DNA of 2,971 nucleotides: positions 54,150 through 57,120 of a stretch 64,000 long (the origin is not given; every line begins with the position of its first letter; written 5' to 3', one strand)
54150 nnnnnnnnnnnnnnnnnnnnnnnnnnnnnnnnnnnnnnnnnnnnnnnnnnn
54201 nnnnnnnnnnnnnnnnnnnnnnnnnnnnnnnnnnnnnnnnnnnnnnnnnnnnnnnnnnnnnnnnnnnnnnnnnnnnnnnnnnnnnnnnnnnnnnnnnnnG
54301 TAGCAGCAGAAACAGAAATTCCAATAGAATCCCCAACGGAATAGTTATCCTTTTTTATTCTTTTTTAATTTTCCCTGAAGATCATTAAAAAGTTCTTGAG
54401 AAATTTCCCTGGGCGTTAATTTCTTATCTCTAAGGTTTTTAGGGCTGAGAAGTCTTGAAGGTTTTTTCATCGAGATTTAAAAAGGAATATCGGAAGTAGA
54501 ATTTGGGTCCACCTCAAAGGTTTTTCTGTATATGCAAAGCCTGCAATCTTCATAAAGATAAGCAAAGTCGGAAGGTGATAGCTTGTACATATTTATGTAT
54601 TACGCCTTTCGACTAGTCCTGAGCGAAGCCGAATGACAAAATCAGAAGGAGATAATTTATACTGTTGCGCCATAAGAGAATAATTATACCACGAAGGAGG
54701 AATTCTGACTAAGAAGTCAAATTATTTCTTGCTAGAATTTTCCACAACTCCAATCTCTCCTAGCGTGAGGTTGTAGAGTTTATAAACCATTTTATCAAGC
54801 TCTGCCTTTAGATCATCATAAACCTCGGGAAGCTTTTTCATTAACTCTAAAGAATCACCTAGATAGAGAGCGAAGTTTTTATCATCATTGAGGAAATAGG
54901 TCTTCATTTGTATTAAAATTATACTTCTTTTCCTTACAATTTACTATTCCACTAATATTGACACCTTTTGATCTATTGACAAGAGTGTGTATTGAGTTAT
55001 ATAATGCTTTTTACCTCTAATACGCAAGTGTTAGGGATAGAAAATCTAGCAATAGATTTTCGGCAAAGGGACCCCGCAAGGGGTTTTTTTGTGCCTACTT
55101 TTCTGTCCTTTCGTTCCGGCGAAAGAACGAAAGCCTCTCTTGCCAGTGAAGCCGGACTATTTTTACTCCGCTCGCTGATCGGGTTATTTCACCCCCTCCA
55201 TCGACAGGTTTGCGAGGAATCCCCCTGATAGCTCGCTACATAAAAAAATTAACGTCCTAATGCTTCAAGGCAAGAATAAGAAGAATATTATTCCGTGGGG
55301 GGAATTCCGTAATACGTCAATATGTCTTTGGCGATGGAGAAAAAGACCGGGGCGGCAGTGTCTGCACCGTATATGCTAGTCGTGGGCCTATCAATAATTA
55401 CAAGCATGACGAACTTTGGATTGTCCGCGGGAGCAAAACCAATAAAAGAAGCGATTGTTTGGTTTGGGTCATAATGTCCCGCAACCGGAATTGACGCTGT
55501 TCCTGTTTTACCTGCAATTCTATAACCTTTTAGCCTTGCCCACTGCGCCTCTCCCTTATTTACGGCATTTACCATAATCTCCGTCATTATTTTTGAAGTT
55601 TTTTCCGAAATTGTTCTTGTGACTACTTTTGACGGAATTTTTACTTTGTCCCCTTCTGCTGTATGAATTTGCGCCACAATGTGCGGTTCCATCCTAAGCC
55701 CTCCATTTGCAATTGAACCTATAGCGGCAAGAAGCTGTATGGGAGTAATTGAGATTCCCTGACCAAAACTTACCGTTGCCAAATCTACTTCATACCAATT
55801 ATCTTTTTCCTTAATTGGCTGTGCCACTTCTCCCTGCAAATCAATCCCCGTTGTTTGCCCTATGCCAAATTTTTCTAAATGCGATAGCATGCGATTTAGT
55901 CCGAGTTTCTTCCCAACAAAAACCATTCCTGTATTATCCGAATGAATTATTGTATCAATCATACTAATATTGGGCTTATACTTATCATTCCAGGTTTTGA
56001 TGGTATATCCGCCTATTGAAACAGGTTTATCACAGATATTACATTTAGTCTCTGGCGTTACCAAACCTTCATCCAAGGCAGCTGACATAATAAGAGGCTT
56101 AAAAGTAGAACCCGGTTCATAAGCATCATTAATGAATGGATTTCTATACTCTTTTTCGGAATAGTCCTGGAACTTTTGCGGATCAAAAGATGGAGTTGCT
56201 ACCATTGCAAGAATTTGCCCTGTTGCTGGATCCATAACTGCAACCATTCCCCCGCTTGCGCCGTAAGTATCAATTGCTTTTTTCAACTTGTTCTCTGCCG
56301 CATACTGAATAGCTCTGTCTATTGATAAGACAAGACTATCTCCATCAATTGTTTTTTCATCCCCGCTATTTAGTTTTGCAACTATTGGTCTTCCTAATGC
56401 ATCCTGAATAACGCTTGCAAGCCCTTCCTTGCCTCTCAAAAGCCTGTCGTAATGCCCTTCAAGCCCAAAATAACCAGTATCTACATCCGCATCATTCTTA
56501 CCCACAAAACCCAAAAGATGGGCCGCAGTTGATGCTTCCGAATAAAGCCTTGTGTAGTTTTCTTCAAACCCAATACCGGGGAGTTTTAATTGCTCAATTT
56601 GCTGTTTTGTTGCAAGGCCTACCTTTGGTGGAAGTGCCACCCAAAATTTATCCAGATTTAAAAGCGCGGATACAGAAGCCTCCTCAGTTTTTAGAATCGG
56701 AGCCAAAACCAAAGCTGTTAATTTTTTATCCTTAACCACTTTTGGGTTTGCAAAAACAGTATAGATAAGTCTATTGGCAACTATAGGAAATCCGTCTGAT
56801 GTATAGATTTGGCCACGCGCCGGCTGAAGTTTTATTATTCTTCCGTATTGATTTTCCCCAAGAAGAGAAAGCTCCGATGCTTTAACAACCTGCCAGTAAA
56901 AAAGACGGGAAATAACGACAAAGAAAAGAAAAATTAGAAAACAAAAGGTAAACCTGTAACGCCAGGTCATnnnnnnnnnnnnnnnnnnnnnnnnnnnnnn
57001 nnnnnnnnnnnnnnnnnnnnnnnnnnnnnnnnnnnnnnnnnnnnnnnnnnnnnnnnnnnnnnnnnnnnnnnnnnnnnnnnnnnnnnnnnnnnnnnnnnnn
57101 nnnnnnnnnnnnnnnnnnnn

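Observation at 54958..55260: Candidate small RNA with textbook promoter and terminator, followed by a GC-rich structured segment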

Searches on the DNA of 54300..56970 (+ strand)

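Call 4: search_rna_families(source=window, start=54300, end=55500, threshold=evalue, max_evalue=10, show_alignments=3)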
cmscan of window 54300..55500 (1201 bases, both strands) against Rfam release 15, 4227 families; matches with E-value up to 10: 8.
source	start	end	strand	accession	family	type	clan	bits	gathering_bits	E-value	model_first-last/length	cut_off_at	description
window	54364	54491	+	RF01692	Bacteroid-trp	Cis-reg; leader;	-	24.2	49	5.8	1-131/131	no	Bacteroidete tryptophan peptide leader RNA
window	54353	54466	+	RF02579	tsr26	Gene; sRNA;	-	21.4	141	1.8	1-122/122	no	S. aureus tsr26 small RNA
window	55063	55140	+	RF02589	Spy779816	Gene; sRNA;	-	18.9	67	4.1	1-88/88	no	S. pyogenes small RNA 779816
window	54765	54828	-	RF00309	snosnR60_Z15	Gene; snRNA; snoRNA; CD-box;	CL00070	18.8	41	4.9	1-98/98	no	Small nucleolar RNA snR60/Z15/Z230/Z193/J17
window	54822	54893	-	RF00087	SNORD26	Gene; snRNA; snoRNA; CD-box;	CL00050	17.3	44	1.7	1-76/76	no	Small nucleolar RNA SNORD26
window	54768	54825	-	RF00570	SNORD64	Gene; snRNA; snoRNA; CD-box;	CL00069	17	40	5.7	1-67/67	no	Small Nucleolar RNA SNORD64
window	54844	54880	-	RF03060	uup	Cis-reg;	-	16.3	36.8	3.9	1-48/48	no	uup RNA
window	54548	54601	-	RF02677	NsiR4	Gene; sRNA;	-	13.6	40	5.5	1-65/65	no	Nitrogen stress-induced RNA 4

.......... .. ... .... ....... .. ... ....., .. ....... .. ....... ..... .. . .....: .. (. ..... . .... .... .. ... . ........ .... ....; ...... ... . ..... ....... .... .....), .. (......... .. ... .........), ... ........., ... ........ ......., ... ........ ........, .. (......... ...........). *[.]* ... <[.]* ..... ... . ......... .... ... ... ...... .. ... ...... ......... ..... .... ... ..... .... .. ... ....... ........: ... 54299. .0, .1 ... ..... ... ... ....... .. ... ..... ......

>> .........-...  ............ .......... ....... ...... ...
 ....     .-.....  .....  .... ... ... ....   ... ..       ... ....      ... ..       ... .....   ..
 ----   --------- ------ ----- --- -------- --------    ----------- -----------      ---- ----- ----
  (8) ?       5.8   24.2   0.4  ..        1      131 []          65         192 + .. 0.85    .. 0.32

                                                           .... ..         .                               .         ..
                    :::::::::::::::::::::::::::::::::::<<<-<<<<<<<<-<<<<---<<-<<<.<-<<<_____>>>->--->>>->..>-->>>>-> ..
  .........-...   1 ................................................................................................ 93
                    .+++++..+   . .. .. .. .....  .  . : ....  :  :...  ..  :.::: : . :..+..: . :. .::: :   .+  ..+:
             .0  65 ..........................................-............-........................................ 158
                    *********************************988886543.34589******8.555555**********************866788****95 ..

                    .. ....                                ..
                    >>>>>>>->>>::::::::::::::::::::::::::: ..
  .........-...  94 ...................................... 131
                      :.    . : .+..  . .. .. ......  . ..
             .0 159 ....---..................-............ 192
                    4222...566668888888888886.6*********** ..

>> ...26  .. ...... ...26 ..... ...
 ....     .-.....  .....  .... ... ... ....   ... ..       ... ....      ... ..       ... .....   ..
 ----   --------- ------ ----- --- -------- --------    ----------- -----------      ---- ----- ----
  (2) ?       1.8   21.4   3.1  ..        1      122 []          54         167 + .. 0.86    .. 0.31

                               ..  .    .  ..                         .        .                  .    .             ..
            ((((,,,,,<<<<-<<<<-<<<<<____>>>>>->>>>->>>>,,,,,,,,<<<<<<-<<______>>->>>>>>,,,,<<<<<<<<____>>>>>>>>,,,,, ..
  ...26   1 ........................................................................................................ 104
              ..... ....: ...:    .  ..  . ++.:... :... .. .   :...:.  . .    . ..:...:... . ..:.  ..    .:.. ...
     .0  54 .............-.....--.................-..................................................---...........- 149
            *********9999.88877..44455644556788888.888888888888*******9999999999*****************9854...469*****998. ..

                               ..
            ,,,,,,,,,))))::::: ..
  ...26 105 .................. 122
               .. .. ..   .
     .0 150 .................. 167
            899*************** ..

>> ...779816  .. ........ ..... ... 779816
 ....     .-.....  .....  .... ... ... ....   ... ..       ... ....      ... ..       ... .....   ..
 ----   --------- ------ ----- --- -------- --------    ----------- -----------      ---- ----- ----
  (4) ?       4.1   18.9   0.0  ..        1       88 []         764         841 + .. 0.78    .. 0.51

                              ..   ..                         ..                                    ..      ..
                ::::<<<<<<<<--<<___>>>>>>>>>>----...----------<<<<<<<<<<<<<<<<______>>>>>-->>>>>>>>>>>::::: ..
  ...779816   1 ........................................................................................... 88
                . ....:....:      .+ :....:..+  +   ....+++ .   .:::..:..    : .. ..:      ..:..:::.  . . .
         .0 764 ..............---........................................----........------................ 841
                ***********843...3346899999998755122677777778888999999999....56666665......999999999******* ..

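Call 19: build_rna_model(alignment_id=A2, structure=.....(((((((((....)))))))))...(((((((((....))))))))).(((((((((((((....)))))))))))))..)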
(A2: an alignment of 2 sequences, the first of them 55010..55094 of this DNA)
Model R1 built from alignment A2 (2 sequences, 85 columns); structure: as given.
model positions 85; base pairs 31; branch points 2; effective number of sequences 0.92; information 0.668 bits per position. Calibrated on 0.2 Mb of random sequence (short: E-values are rough).
structure used (alignment columns):
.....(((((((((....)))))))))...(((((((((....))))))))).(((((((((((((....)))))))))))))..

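Call 20: search_with_rna_model(model_id=R1, sources=[window, L001, L002, L003, L004, L005, L006, L007, L008, L009, L010, L011, L012, L013, L014, L015, L016, L017, L018, L019, L020, L021, L022, L023, L024, L025, L026, L027, L028, L029, L030, L031, L032, L033, L034, L035, L036, L037, L038, L039, L040, L041, L042, L043, L044, L045, L046, L047, L048, L049, L050, L051, L052, L053, L054, L055, L056, L057, L058, L059, L060, L061, L062, L063, L064, L065, L066, L067, L068, L069, L070, L071, L072, L073, L074, L075, L076, L077, L078, L079], max_evalue=10, show_alignments=6)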
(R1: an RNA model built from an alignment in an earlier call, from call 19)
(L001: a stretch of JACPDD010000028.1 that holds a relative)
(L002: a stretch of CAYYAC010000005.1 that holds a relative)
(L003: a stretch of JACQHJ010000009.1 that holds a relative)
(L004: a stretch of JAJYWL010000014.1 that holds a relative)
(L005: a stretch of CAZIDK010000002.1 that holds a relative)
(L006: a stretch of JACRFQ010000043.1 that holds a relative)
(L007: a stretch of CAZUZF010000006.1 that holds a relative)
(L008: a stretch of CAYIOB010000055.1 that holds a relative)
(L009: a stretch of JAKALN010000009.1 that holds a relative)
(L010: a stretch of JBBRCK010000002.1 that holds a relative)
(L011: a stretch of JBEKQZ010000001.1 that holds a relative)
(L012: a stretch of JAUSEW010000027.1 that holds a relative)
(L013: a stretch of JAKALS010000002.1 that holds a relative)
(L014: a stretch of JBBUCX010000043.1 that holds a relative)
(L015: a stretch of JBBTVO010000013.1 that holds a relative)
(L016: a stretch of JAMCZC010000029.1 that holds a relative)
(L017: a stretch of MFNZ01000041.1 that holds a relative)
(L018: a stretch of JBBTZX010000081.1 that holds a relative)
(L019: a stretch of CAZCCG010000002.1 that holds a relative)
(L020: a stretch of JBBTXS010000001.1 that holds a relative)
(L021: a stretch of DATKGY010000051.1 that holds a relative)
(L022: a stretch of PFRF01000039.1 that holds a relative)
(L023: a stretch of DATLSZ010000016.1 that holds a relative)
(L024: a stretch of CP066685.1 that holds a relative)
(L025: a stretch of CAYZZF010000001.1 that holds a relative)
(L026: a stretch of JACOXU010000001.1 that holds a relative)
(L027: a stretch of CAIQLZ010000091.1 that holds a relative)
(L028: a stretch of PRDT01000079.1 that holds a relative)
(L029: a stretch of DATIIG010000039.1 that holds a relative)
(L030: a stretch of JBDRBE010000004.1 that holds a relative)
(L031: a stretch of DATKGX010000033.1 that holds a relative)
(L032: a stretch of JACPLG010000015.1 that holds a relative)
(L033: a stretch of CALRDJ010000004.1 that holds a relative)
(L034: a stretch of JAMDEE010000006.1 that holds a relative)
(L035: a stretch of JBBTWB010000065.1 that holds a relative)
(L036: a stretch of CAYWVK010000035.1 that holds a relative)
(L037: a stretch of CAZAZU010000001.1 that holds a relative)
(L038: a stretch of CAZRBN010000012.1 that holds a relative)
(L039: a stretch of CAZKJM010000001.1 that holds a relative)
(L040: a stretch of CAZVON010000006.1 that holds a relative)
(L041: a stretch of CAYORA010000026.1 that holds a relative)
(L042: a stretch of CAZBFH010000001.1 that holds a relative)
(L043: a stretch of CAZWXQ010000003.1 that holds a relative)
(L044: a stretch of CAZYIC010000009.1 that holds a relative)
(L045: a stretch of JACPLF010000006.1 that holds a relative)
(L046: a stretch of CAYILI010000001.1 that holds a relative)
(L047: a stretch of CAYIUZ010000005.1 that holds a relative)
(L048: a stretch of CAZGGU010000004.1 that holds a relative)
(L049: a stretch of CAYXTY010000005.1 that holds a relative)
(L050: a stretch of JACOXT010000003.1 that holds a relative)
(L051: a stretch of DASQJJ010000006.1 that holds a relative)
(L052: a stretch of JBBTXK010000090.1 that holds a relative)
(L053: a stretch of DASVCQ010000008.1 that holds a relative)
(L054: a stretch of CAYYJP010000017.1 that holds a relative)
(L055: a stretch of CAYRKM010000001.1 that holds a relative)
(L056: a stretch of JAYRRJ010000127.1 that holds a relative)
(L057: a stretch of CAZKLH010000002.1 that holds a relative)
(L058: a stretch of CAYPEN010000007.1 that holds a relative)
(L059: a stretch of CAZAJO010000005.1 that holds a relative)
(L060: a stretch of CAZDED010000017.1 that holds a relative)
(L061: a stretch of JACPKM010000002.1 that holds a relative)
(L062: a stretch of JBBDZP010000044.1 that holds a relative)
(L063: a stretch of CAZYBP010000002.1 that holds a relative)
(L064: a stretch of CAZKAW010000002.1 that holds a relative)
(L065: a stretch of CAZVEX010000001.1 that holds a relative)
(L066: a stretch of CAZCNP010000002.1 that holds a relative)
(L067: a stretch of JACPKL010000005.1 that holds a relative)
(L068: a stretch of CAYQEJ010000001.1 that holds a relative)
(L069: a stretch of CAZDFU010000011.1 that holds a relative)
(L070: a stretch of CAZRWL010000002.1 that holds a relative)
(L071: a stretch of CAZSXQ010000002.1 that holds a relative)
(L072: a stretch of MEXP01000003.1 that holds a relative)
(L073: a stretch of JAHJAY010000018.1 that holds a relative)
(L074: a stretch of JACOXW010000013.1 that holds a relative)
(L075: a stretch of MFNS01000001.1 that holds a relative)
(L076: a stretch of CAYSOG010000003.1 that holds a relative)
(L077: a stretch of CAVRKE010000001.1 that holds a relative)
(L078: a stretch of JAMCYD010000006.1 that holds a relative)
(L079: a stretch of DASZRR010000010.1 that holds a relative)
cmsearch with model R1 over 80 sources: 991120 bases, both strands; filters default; matches with E-value up to 10: 6.
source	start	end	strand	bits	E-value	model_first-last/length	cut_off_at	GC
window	55010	55094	+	112.8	1.2e-21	1-85/85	no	0.42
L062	4985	5069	-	112.1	1.8e-21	1-85/85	no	0.39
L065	7686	7747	+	14.7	3.2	1-85/85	no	0.35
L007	8133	8220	+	14.3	4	1-85/85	no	0.41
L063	5086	5105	+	14.2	4.3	59-78/85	no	0.5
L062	5038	5117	+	13.6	5.6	1-85/85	no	0.38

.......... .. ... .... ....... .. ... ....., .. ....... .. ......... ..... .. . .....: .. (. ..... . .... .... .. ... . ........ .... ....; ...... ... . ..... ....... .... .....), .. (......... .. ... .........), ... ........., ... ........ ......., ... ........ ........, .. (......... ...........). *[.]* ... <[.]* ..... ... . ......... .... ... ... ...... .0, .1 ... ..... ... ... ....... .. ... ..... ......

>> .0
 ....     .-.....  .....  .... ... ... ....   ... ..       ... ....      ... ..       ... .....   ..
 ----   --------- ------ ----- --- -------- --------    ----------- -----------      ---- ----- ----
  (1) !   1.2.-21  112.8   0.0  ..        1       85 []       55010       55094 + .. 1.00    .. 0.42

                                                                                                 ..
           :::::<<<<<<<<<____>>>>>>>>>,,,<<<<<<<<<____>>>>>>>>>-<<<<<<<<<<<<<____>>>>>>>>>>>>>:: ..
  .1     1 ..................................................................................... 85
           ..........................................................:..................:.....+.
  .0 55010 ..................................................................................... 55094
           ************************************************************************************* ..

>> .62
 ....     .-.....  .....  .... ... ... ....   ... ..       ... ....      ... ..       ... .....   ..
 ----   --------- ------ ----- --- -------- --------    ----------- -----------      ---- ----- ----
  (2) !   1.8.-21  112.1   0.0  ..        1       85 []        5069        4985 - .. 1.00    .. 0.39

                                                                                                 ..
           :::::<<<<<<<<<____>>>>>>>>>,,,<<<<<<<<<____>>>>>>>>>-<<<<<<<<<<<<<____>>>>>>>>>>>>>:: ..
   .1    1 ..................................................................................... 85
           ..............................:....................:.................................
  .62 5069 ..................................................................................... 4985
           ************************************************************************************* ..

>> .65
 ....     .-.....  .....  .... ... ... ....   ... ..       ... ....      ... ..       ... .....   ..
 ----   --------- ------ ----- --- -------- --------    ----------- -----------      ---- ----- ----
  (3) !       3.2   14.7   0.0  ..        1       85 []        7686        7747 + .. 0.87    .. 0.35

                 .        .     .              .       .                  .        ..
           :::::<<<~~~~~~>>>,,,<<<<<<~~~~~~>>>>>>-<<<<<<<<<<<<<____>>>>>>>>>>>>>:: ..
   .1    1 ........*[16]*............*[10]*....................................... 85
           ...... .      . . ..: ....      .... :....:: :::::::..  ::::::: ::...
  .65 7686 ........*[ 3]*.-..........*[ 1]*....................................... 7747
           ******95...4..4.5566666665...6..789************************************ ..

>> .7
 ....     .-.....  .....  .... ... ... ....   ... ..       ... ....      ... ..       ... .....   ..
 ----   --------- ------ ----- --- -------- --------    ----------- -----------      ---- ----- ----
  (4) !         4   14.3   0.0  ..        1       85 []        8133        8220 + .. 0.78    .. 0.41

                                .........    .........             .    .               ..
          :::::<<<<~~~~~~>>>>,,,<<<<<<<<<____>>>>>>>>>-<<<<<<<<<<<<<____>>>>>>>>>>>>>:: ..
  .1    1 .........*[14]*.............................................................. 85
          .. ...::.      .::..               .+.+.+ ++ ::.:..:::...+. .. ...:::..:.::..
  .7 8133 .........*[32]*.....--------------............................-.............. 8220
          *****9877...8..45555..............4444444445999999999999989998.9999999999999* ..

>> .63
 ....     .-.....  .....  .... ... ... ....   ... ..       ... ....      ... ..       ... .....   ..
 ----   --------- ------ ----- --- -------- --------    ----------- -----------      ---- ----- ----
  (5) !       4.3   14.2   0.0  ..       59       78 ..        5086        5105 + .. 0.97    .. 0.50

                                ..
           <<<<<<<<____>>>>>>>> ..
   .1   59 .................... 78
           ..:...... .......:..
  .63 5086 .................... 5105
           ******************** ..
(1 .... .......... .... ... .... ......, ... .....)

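Call 28: search_with_rna_model(model_id=R1, sources=[L080, L081], max_evalue=1, show_alignments=4)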
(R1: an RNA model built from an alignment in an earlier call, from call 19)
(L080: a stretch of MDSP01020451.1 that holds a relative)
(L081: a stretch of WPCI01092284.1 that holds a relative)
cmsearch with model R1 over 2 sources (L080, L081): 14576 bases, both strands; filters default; matches with E-value up to 1: 0.
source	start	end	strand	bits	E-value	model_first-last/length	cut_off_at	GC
